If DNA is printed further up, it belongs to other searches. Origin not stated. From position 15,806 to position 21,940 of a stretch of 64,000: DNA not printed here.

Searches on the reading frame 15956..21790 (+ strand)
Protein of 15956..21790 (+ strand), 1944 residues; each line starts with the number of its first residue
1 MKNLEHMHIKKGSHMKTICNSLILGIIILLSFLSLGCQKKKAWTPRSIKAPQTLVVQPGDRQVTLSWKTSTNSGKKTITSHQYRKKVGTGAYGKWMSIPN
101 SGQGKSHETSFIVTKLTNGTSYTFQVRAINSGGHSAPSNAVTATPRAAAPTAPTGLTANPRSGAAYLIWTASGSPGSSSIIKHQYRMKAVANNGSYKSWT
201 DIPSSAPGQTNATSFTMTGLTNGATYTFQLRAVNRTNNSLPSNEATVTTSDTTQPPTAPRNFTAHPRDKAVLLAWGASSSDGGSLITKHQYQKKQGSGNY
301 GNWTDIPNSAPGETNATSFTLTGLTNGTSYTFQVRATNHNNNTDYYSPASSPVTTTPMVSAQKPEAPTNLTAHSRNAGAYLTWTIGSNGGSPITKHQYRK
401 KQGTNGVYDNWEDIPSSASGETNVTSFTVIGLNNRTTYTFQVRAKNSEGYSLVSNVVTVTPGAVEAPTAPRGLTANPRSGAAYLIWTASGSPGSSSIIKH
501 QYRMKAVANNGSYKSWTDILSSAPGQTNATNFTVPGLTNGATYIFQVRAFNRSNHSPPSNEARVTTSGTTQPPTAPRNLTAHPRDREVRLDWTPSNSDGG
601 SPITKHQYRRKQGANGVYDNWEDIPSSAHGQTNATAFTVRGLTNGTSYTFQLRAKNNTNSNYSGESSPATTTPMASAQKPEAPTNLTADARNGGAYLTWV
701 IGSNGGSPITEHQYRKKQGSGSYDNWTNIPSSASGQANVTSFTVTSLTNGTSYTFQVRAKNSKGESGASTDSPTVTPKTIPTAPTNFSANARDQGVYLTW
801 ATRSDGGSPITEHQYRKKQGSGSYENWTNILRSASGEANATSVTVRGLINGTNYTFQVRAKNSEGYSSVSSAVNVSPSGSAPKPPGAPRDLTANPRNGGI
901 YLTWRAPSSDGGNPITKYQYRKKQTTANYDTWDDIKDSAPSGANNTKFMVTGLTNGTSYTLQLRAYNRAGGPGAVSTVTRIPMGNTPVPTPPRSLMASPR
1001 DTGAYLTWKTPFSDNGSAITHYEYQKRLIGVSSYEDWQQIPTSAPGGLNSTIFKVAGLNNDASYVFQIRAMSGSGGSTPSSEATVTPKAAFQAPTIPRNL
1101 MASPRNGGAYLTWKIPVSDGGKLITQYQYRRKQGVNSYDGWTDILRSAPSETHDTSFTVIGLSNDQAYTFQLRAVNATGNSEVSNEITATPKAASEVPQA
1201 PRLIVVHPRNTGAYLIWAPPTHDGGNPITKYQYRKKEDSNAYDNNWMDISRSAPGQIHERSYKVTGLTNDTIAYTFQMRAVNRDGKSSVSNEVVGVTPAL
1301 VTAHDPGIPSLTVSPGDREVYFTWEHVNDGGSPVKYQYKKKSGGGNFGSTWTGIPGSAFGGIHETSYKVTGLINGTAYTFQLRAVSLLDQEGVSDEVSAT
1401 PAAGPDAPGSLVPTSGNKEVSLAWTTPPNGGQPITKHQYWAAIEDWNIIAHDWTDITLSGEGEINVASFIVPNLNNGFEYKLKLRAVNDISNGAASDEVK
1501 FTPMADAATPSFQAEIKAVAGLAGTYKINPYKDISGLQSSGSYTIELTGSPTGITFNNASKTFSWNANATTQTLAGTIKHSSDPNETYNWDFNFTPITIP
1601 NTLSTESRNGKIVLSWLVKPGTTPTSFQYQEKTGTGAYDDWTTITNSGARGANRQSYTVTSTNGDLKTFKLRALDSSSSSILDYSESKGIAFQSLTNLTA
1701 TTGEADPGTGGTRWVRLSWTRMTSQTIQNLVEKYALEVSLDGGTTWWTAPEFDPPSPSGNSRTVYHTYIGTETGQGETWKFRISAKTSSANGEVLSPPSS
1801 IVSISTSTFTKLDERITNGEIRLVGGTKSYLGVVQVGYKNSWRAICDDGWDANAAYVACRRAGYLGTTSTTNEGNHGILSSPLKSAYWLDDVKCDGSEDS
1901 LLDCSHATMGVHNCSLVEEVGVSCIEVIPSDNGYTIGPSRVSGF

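Call 6: search_protein_families(library=pfam, proteins=[window:15956-21790:+])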
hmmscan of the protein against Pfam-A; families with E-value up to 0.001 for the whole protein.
window:15956-21790:+ (1944 aa): 21 families
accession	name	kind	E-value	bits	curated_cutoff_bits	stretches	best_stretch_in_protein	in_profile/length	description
PF00041.27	fn3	-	1e-114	375.4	25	14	783-874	2-82/84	Fibronectin type III domain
PF25059.1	FN3_DSCAM-DSCAML_C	-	9.4e-52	173.8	39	2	909-986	14-86/89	DSCAM/DSCAML C-terminal Fn3-like domain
PF16656.11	Pur_ac_phosph_N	-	3.2e-39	133.8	30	2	792-871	11-90/93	Purple acid Phosphatase, N-terminal domain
PF01108.23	Tissue_fac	-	3.1e-34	117.5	27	1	361-451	19-105/107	Tissue factor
PF00530.23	SRCR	-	7.6e-21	74.8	26.1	1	1824-1924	1-99/100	Scavenger receptor cysteine-rich domain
PF07495.19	Y_Y_Y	-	2.7e-13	50.1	26.6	0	301-354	19-63/65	Y_Y_Y domain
PF16389.11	DUF4998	-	1.4e-12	48.1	29.1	0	51-143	23-107/199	Domain of unknown function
PF21605.3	CRLF2-like_D2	-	3e-12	46.9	27.3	0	835-867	44-76/94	Cytokine receptor-like factor 2-like, D2 domain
PF16323.11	DUF4959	-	4.1e-12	46.8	32.9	0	1091-1188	16-103/106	Domain of unknown function (DUF4959)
PF25788.1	Ig_Rha78A_N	-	5.2e-10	39.9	27.4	0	60-139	17-95/105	Rha78A-like, N-terminal immunoglobulin domain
PF16893.11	fn3_2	-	6.3e-10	39.5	27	0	1043-1085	46-87/89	Fibronectin type III domain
PF09294.16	Interfer-bind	-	4.5e-09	36.9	21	0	314-343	62-91/104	Interferon-alpha/beta receptor, fibronectin type III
PF24421.1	Ig_J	-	1.4e-08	35.2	29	0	738-771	64-96/104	Tip attachment protein J, Ig-like domain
PF10179.15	NDNF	-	2.4e-08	34.5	27.3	0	315-347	87-119/127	Neuron-derived neurotrophic factor, first Fn(III) domain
PF24058.1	DUF7359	-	1.5e-06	28.4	27.5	0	209-244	84-119/123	Domain of unknown function (DUF7359)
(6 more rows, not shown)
